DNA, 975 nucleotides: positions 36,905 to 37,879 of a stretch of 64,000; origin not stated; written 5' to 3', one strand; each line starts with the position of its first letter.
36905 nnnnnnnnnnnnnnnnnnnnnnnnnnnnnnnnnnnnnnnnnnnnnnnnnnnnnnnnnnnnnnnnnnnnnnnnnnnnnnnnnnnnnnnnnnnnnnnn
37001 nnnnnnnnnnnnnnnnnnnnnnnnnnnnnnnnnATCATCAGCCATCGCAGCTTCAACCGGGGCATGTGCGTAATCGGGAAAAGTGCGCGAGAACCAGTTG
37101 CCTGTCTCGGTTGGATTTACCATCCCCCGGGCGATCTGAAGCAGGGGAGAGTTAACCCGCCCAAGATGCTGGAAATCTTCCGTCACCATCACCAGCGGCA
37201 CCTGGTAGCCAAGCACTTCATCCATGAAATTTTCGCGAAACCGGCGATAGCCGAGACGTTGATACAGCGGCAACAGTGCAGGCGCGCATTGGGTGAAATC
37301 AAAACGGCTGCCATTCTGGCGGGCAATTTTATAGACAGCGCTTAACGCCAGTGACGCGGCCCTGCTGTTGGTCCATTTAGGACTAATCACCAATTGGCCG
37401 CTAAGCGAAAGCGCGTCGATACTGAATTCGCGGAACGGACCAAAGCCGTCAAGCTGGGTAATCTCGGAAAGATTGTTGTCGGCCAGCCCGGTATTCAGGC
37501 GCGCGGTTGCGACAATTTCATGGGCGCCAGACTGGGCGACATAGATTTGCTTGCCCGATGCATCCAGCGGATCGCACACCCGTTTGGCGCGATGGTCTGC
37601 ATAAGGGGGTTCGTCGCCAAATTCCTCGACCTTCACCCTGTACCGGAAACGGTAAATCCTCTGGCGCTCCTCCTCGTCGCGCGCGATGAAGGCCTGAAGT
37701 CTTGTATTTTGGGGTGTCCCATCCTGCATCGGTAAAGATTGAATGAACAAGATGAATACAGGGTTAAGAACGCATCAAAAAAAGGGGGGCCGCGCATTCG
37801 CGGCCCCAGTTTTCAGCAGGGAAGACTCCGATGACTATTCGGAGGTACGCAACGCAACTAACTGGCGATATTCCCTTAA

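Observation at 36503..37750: OlsB-like N-acyltransferase fused to a cyclic-nucleotide-binding domain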

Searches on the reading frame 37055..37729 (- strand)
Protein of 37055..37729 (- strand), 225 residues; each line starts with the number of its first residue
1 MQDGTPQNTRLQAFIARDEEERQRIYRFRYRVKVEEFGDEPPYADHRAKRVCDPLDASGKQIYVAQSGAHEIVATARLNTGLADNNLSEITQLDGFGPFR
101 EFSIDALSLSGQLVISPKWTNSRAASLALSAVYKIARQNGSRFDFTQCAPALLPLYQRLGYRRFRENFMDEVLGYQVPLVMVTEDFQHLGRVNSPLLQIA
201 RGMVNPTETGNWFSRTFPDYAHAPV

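Call 14: search_solved_structures(query=A2, max_evalue=10, show_alignments=3)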
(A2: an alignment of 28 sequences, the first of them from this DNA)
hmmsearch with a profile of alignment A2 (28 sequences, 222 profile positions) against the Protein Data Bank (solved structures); distinct sequences matched with E-value up to 10: 35.
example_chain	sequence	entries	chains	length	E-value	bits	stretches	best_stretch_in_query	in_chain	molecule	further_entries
3p2f_A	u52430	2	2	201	6.5e-05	25.7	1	25-81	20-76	AHL synthase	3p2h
3v8i_A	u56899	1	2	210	0.00084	22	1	91-166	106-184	Dopamine N acetyltransferase, isoform A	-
8wmb_A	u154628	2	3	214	0.00086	22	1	91-166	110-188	Arylalkylamine N-acetyltransferase 1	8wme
6k80_A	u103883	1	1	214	0.00087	22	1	91-166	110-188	Dopamine N-acetyltransferase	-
5gif_A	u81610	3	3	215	0.00088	21.9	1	91-166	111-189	Dopamine N-acetyltransferase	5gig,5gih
3te4_A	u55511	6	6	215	0.00088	21.9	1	91-166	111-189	Dopamine N acetyltransferase, isoform A | Dopamine N-acetyltransferase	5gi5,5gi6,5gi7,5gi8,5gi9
5gii_A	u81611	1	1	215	0.00089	21.9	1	91-166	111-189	Dopamine N-acetyltransferase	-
5jph_A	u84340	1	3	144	0.0082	18.8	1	108-159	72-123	Acetyltransferase SACOL1063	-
5jq4_A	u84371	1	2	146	0.0087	18.7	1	108-159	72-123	Acetyltransferase SACOL1063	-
5vdb_A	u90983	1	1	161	0.0091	18.6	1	89-159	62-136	acetyltransferase PA4794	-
3pgp_A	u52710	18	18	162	0.0092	18.6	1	89-159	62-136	uncharacterized protein PA4794 | Uncharacterized protein | GNAT superfamily acetyltransferase PA4794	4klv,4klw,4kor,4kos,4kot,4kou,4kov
3kkw_A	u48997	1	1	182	0.012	18.2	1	89-159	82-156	Putative uncharacterized protein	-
3fb3_A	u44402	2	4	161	0.016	17.8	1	107-162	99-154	N-acetyltransferase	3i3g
4ag7_A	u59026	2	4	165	0.046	16.3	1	109-159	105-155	GLUCOSAMINE-6-PHOSPHATE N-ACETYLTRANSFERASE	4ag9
1q2y_A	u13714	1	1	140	0.094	15.3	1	109-162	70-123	similar to hypothetical proteins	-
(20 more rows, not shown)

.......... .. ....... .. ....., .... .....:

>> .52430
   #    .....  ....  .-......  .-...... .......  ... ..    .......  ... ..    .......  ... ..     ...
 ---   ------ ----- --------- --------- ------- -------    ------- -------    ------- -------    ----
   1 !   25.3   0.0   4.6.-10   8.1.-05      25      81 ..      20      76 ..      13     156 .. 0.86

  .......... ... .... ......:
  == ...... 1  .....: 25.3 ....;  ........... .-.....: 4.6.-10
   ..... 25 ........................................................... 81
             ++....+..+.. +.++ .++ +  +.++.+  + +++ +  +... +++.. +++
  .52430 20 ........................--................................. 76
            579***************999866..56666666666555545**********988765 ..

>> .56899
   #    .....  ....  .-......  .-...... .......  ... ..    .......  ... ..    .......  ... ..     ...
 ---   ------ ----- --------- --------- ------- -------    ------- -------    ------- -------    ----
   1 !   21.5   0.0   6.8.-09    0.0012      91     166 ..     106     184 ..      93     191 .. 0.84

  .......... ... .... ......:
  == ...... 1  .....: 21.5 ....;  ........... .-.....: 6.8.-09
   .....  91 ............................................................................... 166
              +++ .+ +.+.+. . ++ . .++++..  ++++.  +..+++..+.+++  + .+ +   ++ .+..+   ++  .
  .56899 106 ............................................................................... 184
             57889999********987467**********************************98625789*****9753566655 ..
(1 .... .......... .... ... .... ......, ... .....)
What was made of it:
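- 37181..37729 (-): GNAT catalytic core (residues 1-183 in ATG numbering). It carries the R-x-R-Y..D..R-L block shared with LuxI/NAS/Acetyltransf_5 enzymes. TofI alignment (call 14).
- Best PDB sequence hit is the TofI AHL synthase (E 6.5e-5) over the R-x-R-Y..D..R block (call 14).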

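Call 15: search_protein_families(library=pfam, alignment_id=A2, max_evalue=0.01)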
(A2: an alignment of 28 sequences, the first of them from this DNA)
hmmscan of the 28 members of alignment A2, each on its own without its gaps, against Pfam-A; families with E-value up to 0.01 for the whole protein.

A. member 1, seq(225 aa): 2 families
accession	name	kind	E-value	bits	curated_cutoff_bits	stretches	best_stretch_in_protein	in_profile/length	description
PF13444.12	Acetyltransf_5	-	0.00012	23.2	22.4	1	28-128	1-100/102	Acetyltransferase (GNAT) domain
PF21926.2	FeeM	-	0.00058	20.1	27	1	44-177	17-152/158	N-acyl amino acid synthase FeeM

B. families by the number of members that match (of 28 scanned): 7 families
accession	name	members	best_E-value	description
PF21926.2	FeeM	21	4.9e-15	N-acyl amino acid synthase FeeM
PF13444.12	Acetyltransf_5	21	6.4e-11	Acetyltransferase (GNAT) domain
PF00583.31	Acetyltransf_1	9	6.6e-07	Acetyltransferase (GNAT) family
PF13673.13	Acetyltransf_10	9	2.6e-05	Acetyltransferase (GNAT) domain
PF13508.13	Acetyltransf_7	8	1.9e-07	Acetyltransferase (GNAT) domain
PF13527.13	Acetyltransf_9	5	3e-07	Acetyltransferase (GNAT) domain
PF00765.23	Autoind_synth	1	0.0047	Autoinducer synthase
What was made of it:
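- On LuxI-type AHL synthase (PF00765): PF00765 matches 1/28 members at E 0.0047 (call 15).
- Checked: 21 of 28 relatives match FeeM and Acetyltransf_5 (best E 4.9e-15 and 6.4e-11; call 15).
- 21/28 relatives hit FeeM (best 4.9e-15) and Acetyltransf_5 (call 15). Some relatives also match Acetyltransf_1, _7 and _10 (call 15). PF00765 Autoind_synth matches only 1 of 28 members, and weakly (call 15).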

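Call 29: predict_structure(alignment_id=A2)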
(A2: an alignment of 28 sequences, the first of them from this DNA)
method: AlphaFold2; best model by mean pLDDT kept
length: 225 residues; sequences in the alignment: 28
mean_pLDDT: 90.4   pTM: 0.86
mean pLDDT of the five models: 90.4, 89.4, 89.2, 89.1, 88.7
residues with pLDDT >= 90: 169; 70-90: 42; 50-70: 10; < 50: 4
segments of 3 or more residues with pLDDT < 50: 1-4
pLDDT, mean of each block of 10 residues (from residue 1): 56 96 98 94 95 93 91 96 71 84 93 92 91 96 94 91 93 90 97 95 96 95 76
secondary structure, 60 per line:
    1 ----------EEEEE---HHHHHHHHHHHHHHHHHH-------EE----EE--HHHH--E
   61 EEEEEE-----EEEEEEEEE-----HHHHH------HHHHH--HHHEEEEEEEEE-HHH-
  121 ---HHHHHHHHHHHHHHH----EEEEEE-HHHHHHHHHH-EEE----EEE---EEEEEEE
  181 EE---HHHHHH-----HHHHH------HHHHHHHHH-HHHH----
elements in order: E11-15 H19-36 H54-57 E60-66 E72-80 H86-90 H97-101 E107-115 H124-138 E143-148 H150-159 E161-163 E168-170 E174-182 H186-191 H197-201 H208-216 H218-221

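Call 34: fold_search(model_id=the predicted structure, library=pdb)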
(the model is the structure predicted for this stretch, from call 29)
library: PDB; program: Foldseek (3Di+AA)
matches with E <= 10: 1170; with E <= 0.001: 298
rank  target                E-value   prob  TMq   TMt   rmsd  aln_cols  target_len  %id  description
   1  3p2h                  2.0e-08  1.00  0.57  0.68   4.7       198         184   19  Crystal structure of TofI in a ternary complex with an inhibitor and MTA (released 2011-07-06)
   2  2g0b_D                1.5e-07  1.00  0.59  0.72   4.8       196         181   16  The structure of FeeM, an N-acyl amino acid synthase from uncultured soil microbes (released 2006-09-26)
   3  5w8g                  2.2e-07  1.00  0.58  0.61   5.0       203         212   15  The structure of a COA-dependent acyl-homoserine lactone synthase, BjaI, with SAH (released 2017-08-23)
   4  5w8e                  3.3e-07  1.00  0.59  0.62   4.9       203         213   15  The structure of a CoA-dependent acyl-homoserine lactone synthase, BjaI, with the adduct of SAH and IV-CoA (released 2017-08-23)
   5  5w8a                  4.2e-07  1.00  0.59  0.62   6.6       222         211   14  The structure of a COA-dependent acyl-homoserine lactone synthase, BjaI, with SAM and isopentyl-CoA (released 2017-08-23)
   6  6wn0_B                4.7e-07  1.00  0.57  0.60   5.0       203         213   16  The structure of a CoA-dependent acyl-homoserine lactone synthase, RpaI, with the adduct of SAH and p-coumaroyl CoA (released 2020-05-13)
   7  3p2f                  5.0e-07  1.00  0.54  0.67   5.3       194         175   17  Crystal structure of TofI in an apo form (released 2011-07-06)
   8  6wns                  5.3e-07  1.00  0.59  0.67   5.6       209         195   16  The structure of a CoA-dependent acyl-homoserine lactone synthase, MesI (released 2020-05-13)
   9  5w8c                  5.7e-07  1.00  0.58  0.61   6.6       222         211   14  The structure of a COA-dependent acyl-homoserine lactone synthase, BjaI, with MTA and isovaleryl-CoA (released 2017-08-23)
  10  2g0b_H                6.0e-07  1.00  0.56  0.72   5.0       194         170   18  The structure of FeeM, an N-acyl amino acid synthase from uncultured soil microbes (released 2006-09-26)
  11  6wn0_A                7.6e-07  1.00  0.59  0.62   4.6       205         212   15  The structure of a CoA-dependent acyl-homoserine lactone synthase, RpaI, with the adduct of SAH and p-coumaroyl CoA (released 2020-05-13)
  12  1ro5                  1.0e-06  1.00  0.57  0.64   4.5       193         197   12  Crystal Structure of the AHL Synthase LasI (released 2004-08-24)
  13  2g0b_B                1.3e-06  1.00  0.59  0.69   5.2       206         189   15  The structure of FeeM, an N-acyl amino acid synthase from uncultured soil microbes (released 2006-09-26)
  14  1q2y                  1.8e-06  1.00  0.51  0.78   3.7       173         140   16  Crystal structure of the protein YJCF from Bacillus subtilis: a member of the GCN5-related N-acetyltransferase superfami (released 2003-08-19)
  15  8iyo_B                2.8e-06  1.00  0.50  0.67   4.9       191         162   10  Crystal structure of a protein acetyltransferase, HP0935, acetyl-CoA bound form (released 2024-04-10)
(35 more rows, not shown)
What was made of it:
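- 37181..37729 (-): Foldseek top hits TofI, FeeM, BjaI (call 34).
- Checked: Fold: the N-terminal AF2 model (pLDDT 90.4, call 29) is closest to TofI, FeeM, BjaI, RpaI, MesI and LasI (Foldseek E 2e-8 to 1e-6, call 34).
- Foldseek top hits are TofI, FeeM, BjaI, RpaI, MesI and LasI (call 34). Generic protein and small-molecule GNATs follow closely behind the AHL/NAS hits in Foldseek (E about 1e-6; call 34). The best sequence and fold matches are FeeM, Acetyltransf_5 and LuxI-type enzymes, which acylate small amines (calls 14, 15, 34). The top PDB sequence hit and the top Foldseek hits are AHL synthases (TofI, BjaI, RpaI, MesI, LasI; calls 14, 34).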

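Call 45: search_protein_representatives(alignment_id=A2)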
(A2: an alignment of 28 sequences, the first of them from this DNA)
Query: 28 sequences, 222 profile positions. Proteins with E-value up to 0.001 (for the whole library): 4776; up to 1e-10: 2223; up to 1e-30: 851. The best 150 are listed.
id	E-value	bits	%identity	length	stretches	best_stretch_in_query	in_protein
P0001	3.3e-87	307.9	-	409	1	4-221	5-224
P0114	1.2e-81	289.7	-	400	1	6-221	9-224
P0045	2.4e-81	288.7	-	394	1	4-220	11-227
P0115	5.4e-80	284.3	-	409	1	4-219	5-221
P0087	6.7e-79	280.7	-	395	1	3-220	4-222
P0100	7.7e-79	280.5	-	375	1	3-220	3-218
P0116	2.8e-77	275.4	-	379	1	5-221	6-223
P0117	2.5e-76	272.3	-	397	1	4-219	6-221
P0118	2.5e-75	269.1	-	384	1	10-221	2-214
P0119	4.5e-75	268.2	-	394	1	4-220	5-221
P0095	1.6e-74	266.4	-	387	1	8-221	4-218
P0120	2.6e-74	265.7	-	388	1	4-215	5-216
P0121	4.8e-74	264.8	-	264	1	14-221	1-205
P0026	6.8e-73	261.1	-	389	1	4-219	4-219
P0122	3.8e-72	258.6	-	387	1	4-220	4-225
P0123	6.3e-72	257.9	-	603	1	8-218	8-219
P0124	3.0e-71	255.7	-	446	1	7-220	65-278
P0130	1.3e-69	250.3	-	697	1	4-217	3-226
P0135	1.0e-67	244.2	-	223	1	8-217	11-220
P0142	3.1e-66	239.3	-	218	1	12-219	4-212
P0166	9.6e-63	227.9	-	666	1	10-219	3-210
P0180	1.1e-61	224.4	-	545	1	7-214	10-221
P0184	2.3e-61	223.4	-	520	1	9-219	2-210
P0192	2.3e-59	216.8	-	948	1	6-219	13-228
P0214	3.6e-56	206.4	-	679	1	7-220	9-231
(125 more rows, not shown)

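Call 46: search_protein_families(library=pfam, proteins=[P0123, P0130, P0166, P0192, P0214, P0180, P0184, P0124, P0135, P0142], max_evalue=0.001)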
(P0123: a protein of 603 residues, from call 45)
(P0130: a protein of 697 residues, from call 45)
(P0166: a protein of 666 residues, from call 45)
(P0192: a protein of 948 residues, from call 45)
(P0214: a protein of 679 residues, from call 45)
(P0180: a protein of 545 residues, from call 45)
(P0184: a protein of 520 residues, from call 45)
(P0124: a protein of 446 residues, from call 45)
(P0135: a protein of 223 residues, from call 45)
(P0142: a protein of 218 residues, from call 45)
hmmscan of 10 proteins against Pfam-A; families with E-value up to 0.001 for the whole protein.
P0123 (603 aa): 13 families
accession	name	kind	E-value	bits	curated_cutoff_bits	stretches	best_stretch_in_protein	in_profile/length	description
PF13847.12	Methyltransf_31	-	8.8e-23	81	27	1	443-551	2-113/145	Methyltransferase domain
PF00027.35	cNMP_binding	-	9.5e-23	80.4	27.5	1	270-353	3-87/89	Cyclic nucleotide-binding domain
PF13649.12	Methyltransf_25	-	3.9e-21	76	27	1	448-543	1-97/97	Methyltransferase domain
PF08241.18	Methyltransf_11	-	2.4e-20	73.4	21.2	1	449-546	1-94/95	Methyltransferase domain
PF13489.12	Methyltransf_23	-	1e-15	58.3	27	1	432-571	13-138/164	Methyltransferase domain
PF08242.18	Methyltransf_12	-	4.8e-15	56.5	30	1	449-545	1-98/98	Methyltransferase domain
PF01209.24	Ubie_methyltran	-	7.2e-14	52.1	20.1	1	439-549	42-153/233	ubiE/COQ5 methyltransferase family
PF01135.25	PCMT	-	3.3e-08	34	20.3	1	429-514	58-144/210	Protein-L-isoaspartate(D-aspartate) O-methyltransferase (PCMT)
PF21926.2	FeeM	-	4.8e-07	30.1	27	1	24-179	2-154/158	N-acyl amino acid synthase FeeM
PF01728.25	FtsJ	-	2.1e-06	28.2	24.1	1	435-486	11-61/181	FtsJ-like methyltransferase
PF02353.26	CMAS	-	3.3e-06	27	27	1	406-546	30-163/273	Mycolic acid cyclopropane synthetase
PF05175.20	MTS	-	1.5e-05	25.2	23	1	444-516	31-102/170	Methyltransferase small domain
PF13444.12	Acetyltransf_5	-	0.00013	23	22.4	1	27-126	1-100/102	Acetyltransferase (GNAT) domain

P0130 (697 aa): 9 families
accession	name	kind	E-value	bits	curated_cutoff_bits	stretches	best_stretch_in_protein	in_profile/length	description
PF08241.18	Methyltransf_11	-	1.7e-23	83.5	21.2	1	464-562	1-94/95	Methyltransferase domain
PF13649.12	Methyltransf_25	-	5e-22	78.9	27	1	463-559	1-97/97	Methyltransferase domain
PF13847.12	Methyltransf_31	-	1.4e-18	67.4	27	1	459-569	3-117/145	Methyltransferase domain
PF00027.35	cNMP_binding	-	9.6e-17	61.2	27.5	1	274-353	3-85/89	Cyclic nucleotide-binding domain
PF01209.24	Ubie_methyltran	-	1.7e-16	60.7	20.1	1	457-568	45-156/233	ubiE/COQ5 methyltransferase family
PF08242.18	Methyltransf_12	-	1.1e-14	55.3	30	1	464-560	1-97/98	Methyltransferase domain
PF13489.12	Methyltransf_23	-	4.3e-11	43.3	27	1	456-570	19-125/164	Methyltransferase domain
PF21926.2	FeeM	-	1.1e-06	29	27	1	23-174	2-149/158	N-acyl amino acid synthase FeeM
PF13444.12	Acetyltransf_5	-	0.00037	21.6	22.4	0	26-124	1-96/102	Acetyltransferase (GNAT) domain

P0166 (666 aa): 10 families
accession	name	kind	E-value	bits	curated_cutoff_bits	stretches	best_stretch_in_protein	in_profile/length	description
PF08241.18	Methyltransf_11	-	6.8e-21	75.1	21.2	1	449-545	1-95/95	Methyltransferase domain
PF13847.12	Methyltransf_31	-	4.1e-17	62.7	27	1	443-571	2-128/145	Methyltransferase domain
PF13649.12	Methyltransf_25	-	1.5e-16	61.2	27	1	448-541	1-97/97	Methyltransferase domain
PF00027.35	cNMP_binding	-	3.7e-15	56.1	27.5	1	261-341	4-85/89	Cyclic nucleotide-binding domain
PF13489.12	Methyltransf_23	-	2.1e-13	50.8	27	1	442-599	20-163/164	Methyltransferase domain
PF08242.18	Methyltransf_12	-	2.3e-11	44.7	30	1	449-542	1-97/98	Methyltransferase domain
PF01209.24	Ubie_methyltran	-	1.2e-09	38.3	20.1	1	435-545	38-151/233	ubiE/COQ5 methyltransferase family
PF21926.2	FeeM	-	4.1e-08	33.6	27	1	17-164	2-151/158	N-acyl amino acid synthase FeeM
PF13444.12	Acetyltransf_5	-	3.6e-07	31.2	22.4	1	20-116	1-100/102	Acetyltransferase (GNAT) domain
PF00583.31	Acetyltransf_1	-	0.00017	22.3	20.7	1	36-149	16-116/116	Acetyltransferase (GNAT) family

P0192 (948 aa): 6 families
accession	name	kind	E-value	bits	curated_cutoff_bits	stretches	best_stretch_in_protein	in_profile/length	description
PF00027.35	cNMP_binding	-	4.1e-11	43.1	27.5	1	278-353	5-85/89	Cyclic nucleotide-binding domain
PF04055.27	Radical_SAM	-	1.5e-09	38.7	29.5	1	628-758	6-137/166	Radical SAM superfamily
PF21926.2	FeeM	-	1.7e-08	34.9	27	1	49-186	18-153/158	N-acyl amino acid synthase FeeM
PF02310.24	B12-binding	-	1.3e-07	31.9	32.1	1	478-560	37-120/121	B12 binding domain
PF00583.31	Acetyltransf_1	-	9.5e-06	26.3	20.7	1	61-167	26-116/116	Acetyltransferase (GNAT) family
PF13508.13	Acetyltransf_7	-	0.00045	21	27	0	69-168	6-83/84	Acetyltransferase (GNAT) domain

P0214 (679 aa): 11 families
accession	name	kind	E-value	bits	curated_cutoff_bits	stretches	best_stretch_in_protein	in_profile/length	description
PF13847.12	Methyltransf_31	-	3.5e-23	82.3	27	1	448-562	3-113/145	Methyltransferase domain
PF08241.18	Methyltransf_11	-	2.5e-22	79.7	21.2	1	453-558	1-95/95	Methyltransferase domain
PF13649.12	Methyltransf_25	-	3e-20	73.1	27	1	452-554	1-97/97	Methyltransferase domain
PF00027.35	cNMP_binding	-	4.4e-19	68.7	27.5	1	281-362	4-88/89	Cyclic nucleotide-binding domain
PF01209.24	Ubie_methyltran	-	8.3e-15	55.2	20.1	1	439-563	38-156/233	ubiE/COQ5 methyltransferase family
PF08242.18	Methyltransf_12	-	3.9e-14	53.6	30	1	453-556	1-98/98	Methyltransferase domain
PF13489.12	Methyltransf_23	-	4e-11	43.4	27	1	443-573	16-124/164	Methyltransferase domain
PF13444.12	Acetyltransf_5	-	1.7e-09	38.7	22.4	1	29-133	1-100/102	Acetyltransferase (GNAT) domain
PF00891.24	Methyltransf_2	-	2.1e-05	24.4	22.3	1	407-594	20-196/210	O-methyltransferase domain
PF20922.3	Anamorsin_N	-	0.00049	20.3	27.1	0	515-560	43-89/163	Anamorsin, N-terminal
PF01135.25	PCMT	-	0.00061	20.1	20.3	0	439-529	64-148/210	Protein-L-isoaspartate(D-aspartate) O-methyltransferase (PCMT)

P0180 (545 aa): 3 families
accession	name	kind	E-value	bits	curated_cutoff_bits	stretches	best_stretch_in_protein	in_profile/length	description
PF00027.35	cNMP_binding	-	2.2e-25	88.9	27.5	2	275-366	3-87/89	Cyclic nucleotide-binding domain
PF21926.2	FeeM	-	5.3e-10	39.7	27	1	26-168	1-141/158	N-acyl amino acid synthase FeeM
PF13444.12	Acetyltransf_5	-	3.6e-05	24.8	22.4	1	30-127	1-97/102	Acetyltransferase (GNAT) domain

P0184 (520 aa): 5 families
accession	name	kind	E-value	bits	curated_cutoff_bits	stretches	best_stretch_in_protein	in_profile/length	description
PF00027.35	cNMP_binding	-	1.8e-19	69.9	27.5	1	259-342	2-87/89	Cyclic nucleotide-binding domain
PF21926.2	FeeM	-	9e-12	45.5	27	1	17-162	2-149/158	N-acyl amino acid synthase FeeM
PF13444.12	Acetyltransf_5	-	1.9e-07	32.1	22.4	1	20-116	1-100/102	Acetyltransferase (GNAT) domain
PF00583.31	Acetyltransf_1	-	0.0003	21.5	20.7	1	38-149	19-116/116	Acetyltransferase (GNAT) family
PF13673.13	Acetyltransf_10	-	0.00039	20.8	23.6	0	28-152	7-110/128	Acetyltransferase (GNAT) domain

P0124 (446 aa): 3 families
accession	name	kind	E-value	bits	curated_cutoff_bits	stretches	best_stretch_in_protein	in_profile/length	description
PF00027.35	cNMP_binding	-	1.4e-18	67.1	27.5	1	328-409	4-88/89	Cyclic nucleotide-binding domain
PF13444.12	Acetyltransf_5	-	5.1e-12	46.8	22.4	1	85-184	1-101/102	Acetyltransferase (GNAT) domain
PF21926.2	FeeM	-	5.6e-11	42.9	27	1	82-238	2-156/158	N-acyl amino acid synthase FeeM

P0135 (223 aa): 2 families
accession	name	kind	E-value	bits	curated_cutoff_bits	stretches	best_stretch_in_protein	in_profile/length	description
PF21926.2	FeeM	-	2.1e-09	37.8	27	1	27-182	2-155/158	N-acyl amino acid synthase FeeM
PF13444.12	Acetyltransf_5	-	5.2e-07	30.7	22.4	1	30-127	1-99/102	Acetyltransferase (GNAT) domain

P0142 (218 aa): 6 families
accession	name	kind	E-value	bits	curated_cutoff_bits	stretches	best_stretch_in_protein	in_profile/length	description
PF21926.2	FeeM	-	6.5e-13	49.2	27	1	15-158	1-143/158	N-acyl amino acid synthase FeeM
PF00583.31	Acetyltransf_1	-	2.4e-07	31.5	20.7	1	37-151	19-116/116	Acetyltransferase (GNAT) family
PF13508.13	Acetyltransf_7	-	4.8e-07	30.5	27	1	51-152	4-83/84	Acetyltransferase (GNAT) domain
PF13444.12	Acetyltransf_5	-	2e-05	25.7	22.4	1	19-115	1-97/102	Acetyltransferase (GNAT) domain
PF13673.13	Acetyltransf_10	-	0.00028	21.3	23.6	0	101-158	55-114/128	Acetyltransferase (GNAT) domain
PF13527.13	Acetyltransf_9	-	0.00079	19.9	25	0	103-152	78-125/127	Acetyltransferase (GNAT) domain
